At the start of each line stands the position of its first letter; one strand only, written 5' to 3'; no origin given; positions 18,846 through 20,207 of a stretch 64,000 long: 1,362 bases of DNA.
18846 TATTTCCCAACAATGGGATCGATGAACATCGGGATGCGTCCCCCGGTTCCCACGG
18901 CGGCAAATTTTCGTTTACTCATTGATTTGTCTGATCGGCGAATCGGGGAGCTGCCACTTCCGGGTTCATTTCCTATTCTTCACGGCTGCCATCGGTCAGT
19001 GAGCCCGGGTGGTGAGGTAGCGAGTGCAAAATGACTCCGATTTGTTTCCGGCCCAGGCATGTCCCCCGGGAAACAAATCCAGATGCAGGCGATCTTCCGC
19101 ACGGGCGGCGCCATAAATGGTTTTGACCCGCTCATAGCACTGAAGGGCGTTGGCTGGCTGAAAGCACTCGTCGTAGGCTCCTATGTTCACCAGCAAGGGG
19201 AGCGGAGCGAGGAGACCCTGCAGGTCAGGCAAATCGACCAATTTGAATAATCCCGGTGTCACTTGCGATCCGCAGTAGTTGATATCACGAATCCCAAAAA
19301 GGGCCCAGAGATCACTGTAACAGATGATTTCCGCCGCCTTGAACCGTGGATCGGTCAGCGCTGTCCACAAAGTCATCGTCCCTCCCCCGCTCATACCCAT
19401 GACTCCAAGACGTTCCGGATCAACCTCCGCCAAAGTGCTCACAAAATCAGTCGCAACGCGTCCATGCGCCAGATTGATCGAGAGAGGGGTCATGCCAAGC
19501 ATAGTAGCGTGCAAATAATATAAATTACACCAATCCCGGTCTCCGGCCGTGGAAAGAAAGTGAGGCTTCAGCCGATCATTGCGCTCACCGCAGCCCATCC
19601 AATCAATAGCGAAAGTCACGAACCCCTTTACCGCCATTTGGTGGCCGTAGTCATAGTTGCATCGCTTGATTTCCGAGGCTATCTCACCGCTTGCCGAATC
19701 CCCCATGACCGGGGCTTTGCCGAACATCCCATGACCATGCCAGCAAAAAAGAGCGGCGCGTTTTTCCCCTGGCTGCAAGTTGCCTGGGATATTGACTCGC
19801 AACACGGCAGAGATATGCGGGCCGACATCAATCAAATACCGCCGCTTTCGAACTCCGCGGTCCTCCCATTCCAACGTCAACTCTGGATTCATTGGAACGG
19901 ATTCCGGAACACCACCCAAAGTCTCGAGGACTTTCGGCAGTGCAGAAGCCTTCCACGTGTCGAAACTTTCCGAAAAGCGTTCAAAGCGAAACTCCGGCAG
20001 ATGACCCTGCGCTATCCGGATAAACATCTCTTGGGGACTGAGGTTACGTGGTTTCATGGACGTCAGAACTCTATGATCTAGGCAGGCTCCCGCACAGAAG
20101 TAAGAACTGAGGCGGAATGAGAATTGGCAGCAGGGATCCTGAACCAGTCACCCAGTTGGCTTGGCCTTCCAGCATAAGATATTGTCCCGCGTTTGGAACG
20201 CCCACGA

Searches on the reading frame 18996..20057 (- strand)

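Call 46: search_protein_families(library=pfam, proteins=[window:18996-20057:-], max_evalue=0.001)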
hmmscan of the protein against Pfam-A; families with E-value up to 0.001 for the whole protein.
window:18996-20057:- (353 aa): 3 families
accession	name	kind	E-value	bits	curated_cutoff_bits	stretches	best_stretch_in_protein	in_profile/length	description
PF00326.27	Peptidase_S9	-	4.4e-07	30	22.6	1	204-244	53-94/213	Prolyl oligopeptidase family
PF12715.13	Abhydrolase_7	-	6.2e-06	26.1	21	0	23-161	39-175/388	Abhydrolase family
PF12740.14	PETase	-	0.00027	20.9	28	0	209-242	119-152/263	PET hydrolase-like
